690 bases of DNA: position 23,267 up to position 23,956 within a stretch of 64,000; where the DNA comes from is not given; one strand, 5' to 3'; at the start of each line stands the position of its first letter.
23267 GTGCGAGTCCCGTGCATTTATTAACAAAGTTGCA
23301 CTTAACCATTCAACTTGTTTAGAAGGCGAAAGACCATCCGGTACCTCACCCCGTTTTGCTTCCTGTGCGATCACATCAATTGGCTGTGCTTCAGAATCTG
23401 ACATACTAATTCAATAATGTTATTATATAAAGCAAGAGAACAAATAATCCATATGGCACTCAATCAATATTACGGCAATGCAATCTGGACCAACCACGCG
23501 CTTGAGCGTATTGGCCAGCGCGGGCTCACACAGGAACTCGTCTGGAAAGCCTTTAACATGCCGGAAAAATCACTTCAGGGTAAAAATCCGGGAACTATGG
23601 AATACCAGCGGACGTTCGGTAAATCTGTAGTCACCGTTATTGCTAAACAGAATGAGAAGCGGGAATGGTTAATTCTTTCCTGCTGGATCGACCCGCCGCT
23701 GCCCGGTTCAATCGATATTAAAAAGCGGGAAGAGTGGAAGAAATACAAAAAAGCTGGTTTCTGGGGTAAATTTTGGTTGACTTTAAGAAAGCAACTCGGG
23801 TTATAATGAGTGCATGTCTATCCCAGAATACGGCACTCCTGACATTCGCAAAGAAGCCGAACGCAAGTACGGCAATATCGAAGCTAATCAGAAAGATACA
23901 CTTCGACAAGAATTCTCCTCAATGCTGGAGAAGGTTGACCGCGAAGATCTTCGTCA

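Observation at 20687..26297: Divergent pair of giant ORFans (905 and 827 aa) bracketing a DUF4258 toxin-like gene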

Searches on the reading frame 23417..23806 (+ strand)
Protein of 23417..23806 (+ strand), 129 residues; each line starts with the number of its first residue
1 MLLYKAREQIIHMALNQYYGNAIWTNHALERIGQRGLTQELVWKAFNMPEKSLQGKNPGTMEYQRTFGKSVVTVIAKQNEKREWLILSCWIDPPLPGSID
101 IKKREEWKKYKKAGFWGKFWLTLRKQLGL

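Call 3: search_protein_families(library=pfam, proteins=[window:23417-23806:+], max_evalue=1)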
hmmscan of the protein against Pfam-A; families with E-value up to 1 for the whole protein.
window:23417-23806:+ (129 aa): 2 families
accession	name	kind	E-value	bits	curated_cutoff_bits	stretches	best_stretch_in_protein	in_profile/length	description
PF14076.12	DUF4258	-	0.003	18.2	25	1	24-86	1-67/71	Domain of unknown function (DUF4258)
PF02030.20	Lipoprotein_8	-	0.12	11.5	20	1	2-75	54-128/493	Hypothetical lipoprotein (MG045 family)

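Call 4: search_protein_families(library=ncbifam, proteins=[window:23417-23806:+], max_evalue=1)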
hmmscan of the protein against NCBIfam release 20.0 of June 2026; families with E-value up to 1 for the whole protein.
window:23417-23806:+ (129 aa): 0 families

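Call 15: find_homologous_proteins(query=window:23417-23806:+, max_evalue=0.001)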
Query window:23417-23806:+ (129 aa): 237 proteins with E <= 0.001 among 238 candidates; the best 120 are listed.
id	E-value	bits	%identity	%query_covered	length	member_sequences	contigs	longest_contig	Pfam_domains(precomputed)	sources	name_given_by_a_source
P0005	1.8e-63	230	80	91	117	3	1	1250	-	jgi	jgi:hypothetical protein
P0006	2.6e-60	220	80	89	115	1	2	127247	-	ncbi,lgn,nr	ncbi:MAG: hypothetical protein M3Q44_04525 [bacterium]|nr:hypothetical protein [bacterium]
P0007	3.5e-60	220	79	91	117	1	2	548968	-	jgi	jgi:hypothetical protein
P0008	1.0e-59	218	77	89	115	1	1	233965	-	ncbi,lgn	-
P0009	1.1e-58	215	79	91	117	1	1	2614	-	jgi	jgi:hypothetical protein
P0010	6.5e-58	212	76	90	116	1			-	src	-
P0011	2.0e-57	211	74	91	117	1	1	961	-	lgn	-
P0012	2.9e-57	210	74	89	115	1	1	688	-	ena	-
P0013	7.0e-56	206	74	91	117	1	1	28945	-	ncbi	-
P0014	7.9e-55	202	73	91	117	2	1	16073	-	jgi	jgi:hypothetical protein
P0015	9.2e-55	202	72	91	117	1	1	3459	-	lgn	-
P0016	1.2e-54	202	73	91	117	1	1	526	-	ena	-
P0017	3.3e-54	200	75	91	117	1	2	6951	PF14076.13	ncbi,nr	ncbi:MAG: DUF4258 domain-containing protein [bacterium]|nr:DUF4258 domain-containing protein [bacter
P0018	3.1e-53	197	71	91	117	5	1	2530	-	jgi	jgi:hypothetical protein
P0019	5.3e-52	193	69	91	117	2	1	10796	-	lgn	-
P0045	2.3e-48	182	67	91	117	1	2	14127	PF14076.13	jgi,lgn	jgi:hypothetical protein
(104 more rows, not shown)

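Call 19: find_related_loci(query=A1, collection=genome_contigs, flank=10000)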
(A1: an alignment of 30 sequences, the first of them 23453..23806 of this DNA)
Query A1 (117 aa) in genome_contigs; peptide patterns used: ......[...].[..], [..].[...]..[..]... (x = any residue, [..] = any of these).
70 stretches matched a pattern; 55 encode a relative of the query (tblastn E <= 1e-3); 55 distinct loci.
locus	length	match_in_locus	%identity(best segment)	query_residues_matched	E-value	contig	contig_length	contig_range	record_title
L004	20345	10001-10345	80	3-117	2e-62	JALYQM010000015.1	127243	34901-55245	MAG: bacterium isolate MDV bin63 SD1454-56_k127_2098586, whole genome shotgun sequence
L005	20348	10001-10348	77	2-117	3e-62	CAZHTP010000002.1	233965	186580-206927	MAG TPA_asm: uncultured Gammaproteobacteria bacterium isolate SRP192515_co2_50 genome assembly, contig: NODE_20_length_2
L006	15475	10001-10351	70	1-117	5e-56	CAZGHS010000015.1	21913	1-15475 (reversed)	MAG TPA_asm: uncultured Gammaproteobacteria bacterium isolate SRP286056_co1_760 genome assembly, contig: NODE_2785_lengt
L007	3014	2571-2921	67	1-117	2e-53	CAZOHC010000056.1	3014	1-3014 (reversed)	MAG TPA_asm: uncultured Gammaproteobacteria bacterium isolate SRP144015_co1_130 genome assembly, contig: NODE_12907_leng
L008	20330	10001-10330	71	6-115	5e-53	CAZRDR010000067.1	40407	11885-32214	MAG TPA_asm: uncultured Gammaproteobacteria bacterium isolate SRP135725_co2_727 genome assembly, contig: k141_4734894, w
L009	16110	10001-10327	70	7-115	7e-52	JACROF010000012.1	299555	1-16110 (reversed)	MAG: Candidatus Levyibacteriota bacterium isolate NC_groundwater_1954_Pr3_S-0.2um_39_3 scaffold_49882, whole genome shot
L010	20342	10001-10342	65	4-117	9e-51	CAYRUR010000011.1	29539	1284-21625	MAG TPA_asm: uncultured Gammaproteobacteria bacterium isolate SRP144015_co1_42 genome assembly, contig: NODE_810_length_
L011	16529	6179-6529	63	1-117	9e-51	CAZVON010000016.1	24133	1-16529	MAG TPA_asm: uncultured Gammaproteobacteria bacterium isolate SRP269290_co3_805 genome assembly, contig: NODE_1989_lengt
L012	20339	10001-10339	64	5-117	2e-50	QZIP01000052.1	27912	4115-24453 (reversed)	MAG: Candidatus Parcubacteria bacterium isolate SURF_62 Ga0104751_1002548, whole genome shotgun sequence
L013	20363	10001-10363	64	1-117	4e-50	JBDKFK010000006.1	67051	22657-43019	MAG: Candidatus Parcubacteria bacterium isolate farmington_2019_sw_WHONDRS-S19S_0053_A_bin.38 scaffold_0000089, whole ge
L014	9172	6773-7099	67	7-115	3e-50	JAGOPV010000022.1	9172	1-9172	MAG: Candidatus Levyibacteriota bacterium isolate Gw_Eff_bin_218 Gw_Eff_20585_length_9172_cov_9.125926, whole genome sho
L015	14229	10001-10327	66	7-115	6e-50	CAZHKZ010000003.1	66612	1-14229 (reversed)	MAG TPA_asm: uncultured Gammaproteobacteria bacterium isolate SRP278252_co2_13 genome assembly, contig: NODE_663_length_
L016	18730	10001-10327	67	7-115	5e-50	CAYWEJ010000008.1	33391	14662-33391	MAG TPA_asm: uncultured Gammaproteobacteria bacterium isolate SRP192515_co1_134 genome assembly, contig: NODE_1100_lengt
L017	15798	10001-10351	63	1-117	4e-49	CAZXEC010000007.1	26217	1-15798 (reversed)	MAG TPA_asm: uncultured Gammaproteobacteria bacterium isolate binchicken_co110_1207 genome assembly, contig: NODE_4105_l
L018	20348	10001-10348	66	1-116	4e-49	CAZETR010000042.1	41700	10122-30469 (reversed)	MAG TPA_asm: uncultured Gammaproteobacteria bacterium isolate binchicken_co203_46 genome assembly, contig: k141_1339678,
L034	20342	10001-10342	55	4-117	9e-42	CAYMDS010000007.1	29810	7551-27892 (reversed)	MAG TPA_asm: uncultured Gammaproteobacteria bacterium isolate SRP192515_co2_133 genome assembly, contig: NODE_1124_lengt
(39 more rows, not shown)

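Call 30: search_protein_families(library=pfam, proteins=[L004:7722-10004:+, L004:10350-12344:+, L005:7744-10002:+, L004:5931-6680:-, L034:10408-13152:+, L034:13194-16661:+], max_evalue=0.1)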
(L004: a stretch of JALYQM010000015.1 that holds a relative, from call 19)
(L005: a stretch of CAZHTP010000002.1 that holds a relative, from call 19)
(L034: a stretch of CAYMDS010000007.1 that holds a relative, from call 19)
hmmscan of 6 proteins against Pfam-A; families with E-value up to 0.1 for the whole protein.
L004:7722-10004:+ (760 aa): 0 families

L004:10350-12344:+ (664 aa): 3 families
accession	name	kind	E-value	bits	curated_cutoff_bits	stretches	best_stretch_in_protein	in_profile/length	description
PF12697.13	Abhydrolase_6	-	5.3e-06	27.7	26.3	1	158-254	27-101/217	Alpha/beta hydrolase family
PF06342.18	DUF1057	-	0.0051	16.4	21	1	152-287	55-182/297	Alpha/beta hydrolase of unknown function (DUF1057)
PF09087.17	Cyc-maltodext_N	-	0.087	13.6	25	0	5-67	14-76/88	Cyclomaltodextrinase, N-terminal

L005:7744-10002:+ (752 aa): 0 families

L004:5931-6680:- (249 aa): 0 families

L034:10408-13152:+ (914 aa): 5 families
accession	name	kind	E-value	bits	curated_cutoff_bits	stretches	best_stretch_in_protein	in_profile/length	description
PF13229.12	Beta_helix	-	3.9e-07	30.3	25.9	1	210-270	48-111/158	Right handed beta helix region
PF00404.24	Dockerin_1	-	6.6e-05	23.5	22.9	1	648-705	2-55/57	Dockerin type I domain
PF22842.2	Pel9A-like_beta_helix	-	0.00022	20.7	25.2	1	21-71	4-54/370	Pel9A-like, right handed beta helix region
PF07602.17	DUF1565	-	0.0017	18.2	20.3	1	33-73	2-42/257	Protein of unknown function (DUF1565)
PF05048.19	NosD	-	0.079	12.8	23.6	0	127-188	110-169/212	Periplasmic copper-binding protein (NosD)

L034:13194-16661:+ (1155 aa): 5 families
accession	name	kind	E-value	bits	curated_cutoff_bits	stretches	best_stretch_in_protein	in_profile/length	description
PF13517.12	FG-GAP_3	-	4e-50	168.7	26.9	8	103-169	1-60/61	FG-GAP-like repeat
PF01839.29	FG-GAP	-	6.2e-17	61.5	22.1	2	660-679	3-22/37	FG-GAP repeat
PF00404.24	Dockerin_1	-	0.00022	21.8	22.9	1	881-938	2-55/57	Dockerin type I domain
PF14779.12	BBS1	-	0.018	15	27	0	555-613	8-63/254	Ciliary BBSome complex subunit 1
PF03212.20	Pertactin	-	0.055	13.9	22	0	488-526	25-62/121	Pertactin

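Call 31: search_protein_families(library=pfam, alignment_id=A1, max_evalue=0.1)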
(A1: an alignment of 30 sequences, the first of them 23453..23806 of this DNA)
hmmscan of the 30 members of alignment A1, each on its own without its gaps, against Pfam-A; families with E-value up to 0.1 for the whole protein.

A. member 1, window:23453-23806:+ (117 aa): 1 family
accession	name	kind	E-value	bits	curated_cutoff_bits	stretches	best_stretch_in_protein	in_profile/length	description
PF14076.12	DUF4258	-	0.0026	18.5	25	1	12-74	1-67/71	Domain of unknown function (DUF4258)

B. families by the number of members that match (of 30 scanned): 3 families
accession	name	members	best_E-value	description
PF14076.12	DUF4258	29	1.3e-05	Domain of unknown function (DUF4258)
PF18812.6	PBECR3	6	0.0064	phage-Barnase-EndoU-ColicinE5/D-RelE like nuclease3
PF19442.4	CRIM1_C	1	0.053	Cysteine-rich motor neuron 1 protein C-terminal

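Call 38: search_protein_families(library=padloc, proteins=[window:23453-23806:+, L004:7722-10004:+, L004:10350-12344:+], max_evalue=0.1)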
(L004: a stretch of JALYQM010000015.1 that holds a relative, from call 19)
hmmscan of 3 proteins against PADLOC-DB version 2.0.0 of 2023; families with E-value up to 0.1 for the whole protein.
window:23453-23806:+ (117 aa): 0 families

L004:7722-10004:+ (760 aa): 0 families

L004:10350-12344:+ (664 aa): 2 families
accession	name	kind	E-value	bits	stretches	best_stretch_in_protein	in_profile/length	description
PDLC02186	SIR2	-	0.028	11.5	1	185-324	14-148/412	-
PDLC02652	DrmMII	-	0.039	11.7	0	111-157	154-203/212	DrmMII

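Call 39: search_protein_families(library=phrogs, proteins=[window:23453-23806:+, L004:7722-10004:+, L004:10350-12344:+], max_evalue=0.1)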
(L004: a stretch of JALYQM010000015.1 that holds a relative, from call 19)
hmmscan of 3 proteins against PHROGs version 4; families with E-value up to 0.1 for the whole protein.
window:23453-23806:+ (117 aa): 0 families

L004:7722-10004:+ (760 aa): 0 families

L004:10350-12344:+ (664 aa): 1 family
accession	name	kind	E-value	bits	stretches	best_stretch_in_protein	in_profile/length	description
phrog_789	-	other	0.017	14.8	1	158-244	382-460/637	esterase/lipase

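Call 62: search_solved_structures(query=A1, max_evalue=10, show_alignments=2)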
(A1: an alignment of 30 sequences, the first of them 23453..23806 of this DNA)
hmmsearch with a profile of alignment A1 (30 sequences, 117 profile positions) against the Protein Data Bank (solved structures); distinct sequences matched with E-value up to 10: 0.

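Call 71: list_cluster_members(proteins=[P0001, P0003, P0002, P0126, P0127, P0128, P0129, P0130, window:23417-23806:+, window:23453-23806:+])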
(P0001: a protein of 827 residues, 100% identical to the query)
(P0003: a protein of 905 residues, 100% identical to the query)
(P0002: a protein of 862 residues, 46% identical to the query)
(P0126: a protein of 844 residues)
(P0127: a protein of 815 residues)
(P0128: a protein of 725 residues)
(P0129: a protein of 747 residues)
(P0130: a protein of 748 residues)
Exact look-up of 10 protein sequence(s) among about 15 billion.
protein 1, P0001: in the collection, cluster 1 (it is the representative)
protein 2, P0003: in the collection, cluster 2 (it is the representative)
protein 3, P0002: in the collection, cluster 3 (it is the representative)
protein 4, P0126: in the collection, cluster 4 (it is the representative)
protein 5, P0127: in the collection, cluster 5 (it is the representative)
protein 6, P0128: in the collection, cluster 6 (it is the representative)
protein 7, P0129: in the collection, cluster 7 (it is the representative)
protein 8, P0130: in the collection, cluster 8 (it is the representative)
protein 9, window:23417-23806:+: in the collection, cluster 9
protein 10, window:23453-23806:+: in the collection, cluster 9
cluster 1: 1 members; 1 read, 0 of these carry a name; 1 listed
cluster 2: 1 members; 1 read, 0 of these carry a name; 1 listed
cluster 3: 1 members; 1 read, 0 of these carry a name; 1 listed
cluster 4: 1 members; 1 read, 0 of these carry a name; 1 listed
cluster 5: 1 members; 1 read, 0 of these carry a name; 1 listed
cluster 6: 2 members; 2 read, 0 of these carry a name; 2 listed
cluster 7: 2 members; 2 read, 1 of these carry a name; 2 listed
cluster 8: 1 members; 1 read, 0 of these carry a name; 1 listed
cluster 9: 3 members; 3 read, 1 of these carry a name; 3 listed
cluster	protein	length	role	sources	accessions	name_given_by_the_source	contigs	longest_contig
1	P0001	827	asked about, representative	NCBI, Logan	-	-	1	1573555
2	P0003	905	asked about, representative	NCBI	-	-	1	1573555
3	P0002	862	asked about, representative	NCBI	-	-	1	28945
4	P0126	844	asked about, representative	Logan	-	-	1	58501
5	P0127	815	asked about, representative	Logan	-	-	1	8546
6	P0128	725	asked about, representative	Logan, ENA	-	-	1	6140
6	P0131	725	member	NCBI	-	-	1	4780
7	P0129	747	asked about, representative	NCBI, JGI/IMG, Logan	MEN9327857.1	MAG: hypothetical protein RI947_665 [Candidatus Parcubacteria bacterium] | hypothetical protein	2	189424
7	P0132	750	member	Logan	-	-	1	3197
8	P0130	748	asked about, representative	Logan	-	-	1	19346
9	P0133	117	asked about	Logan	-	-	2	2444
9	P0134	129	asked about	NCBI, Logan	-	-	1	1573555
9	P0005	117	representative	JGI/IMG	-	hypothetical protein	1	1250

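Call 76: search_protein_families(library=pfam, proteins=[L005:15673-17397:+, L005:17387-18811:+], max_evalue=0.01)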
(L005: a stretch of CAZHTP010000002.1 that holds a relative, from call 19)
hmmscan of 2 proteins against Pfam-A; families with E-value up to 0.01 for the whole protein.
L005:15673-17397:+ (574 aa): 4 families
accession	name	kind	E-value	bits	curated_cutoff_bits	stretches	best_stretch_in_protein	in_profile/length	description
PF13175.12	AAA_15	-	8.1e-18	65.6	32.1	2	189-320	255-372/374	AAA ATPase domain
PF13304.12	AAA_21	-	1.3e-13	52.2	27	1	147-319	165-300/304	AAA domain, putative AbiEii toxin, Type IV TA system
PF20469.4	OLD-like_TOPRIM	-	0.0011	19.9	23.2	1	360-425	1-67/67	Overcoming lysogenization defect protein-like, TOPRIM domain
PF02463.25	SMC_N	-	0.0016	18.4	40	0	3-47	2-48/220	RecF/RecN/SMC N terminal domain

L005:17387-18811:+ (474 aa): 4 families
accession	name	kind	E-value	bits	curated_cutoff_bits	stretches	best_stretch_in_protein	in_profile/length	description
PF00580.27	UvrD-helicase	-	1.2e-11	45.3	23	2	111-165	202-257/271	UvrD/REP helicase N-terminal domain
PF01443.25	Viral_helicase1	-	9.1e-11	42.4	21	1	426-462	185-228/228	Viral superfamily 1 RNA helicase core domain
PF13245.12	AAA_19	-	0.0011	19.6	25.1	1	7-163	7-133/134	AAA domain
PF13538.12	UvrD_C_2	-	0.0055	17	27.4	0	426-458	10-49/52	UvrD-like helicase C-terminal domain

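Call 89: search_protein_families(library=ncbifam, proteins=[window:23453-23806:+, L004:10350-12344:+, L004:7722-10004:+], max_evalue=0.01)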
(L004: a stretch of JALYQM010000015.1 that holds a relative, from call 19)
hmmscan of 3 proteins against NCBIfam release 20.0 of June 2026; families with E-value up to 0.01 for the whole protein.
window:23453-23806:+ (117 aa): 0 families

L004:10350-12344:+ (664 aa): 1 family
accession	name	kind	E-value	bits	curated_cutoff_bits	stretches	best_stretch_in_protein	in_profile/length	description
TIGR03056.1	bchO_mg_che_rel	equivalog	0.0079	15.2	172.55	0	159-241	57-131/278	alpha/beta fold hydrolase BchO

L004:7722-10004:+ (760 aa): 0 families

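Call 92: find_related_loci(query=A1, collection=viral_contigs, flank=5000)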
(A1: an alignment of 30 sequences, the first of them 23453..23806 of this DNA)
Query A1 (117 aa) in viral_contigs; peptide patterns used: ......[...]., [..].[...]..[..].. (x = any residue, [..] = any of these).
65 stretches matched a pattern, but none encodes a relative of the query by tblastn (E <= 1e-3).
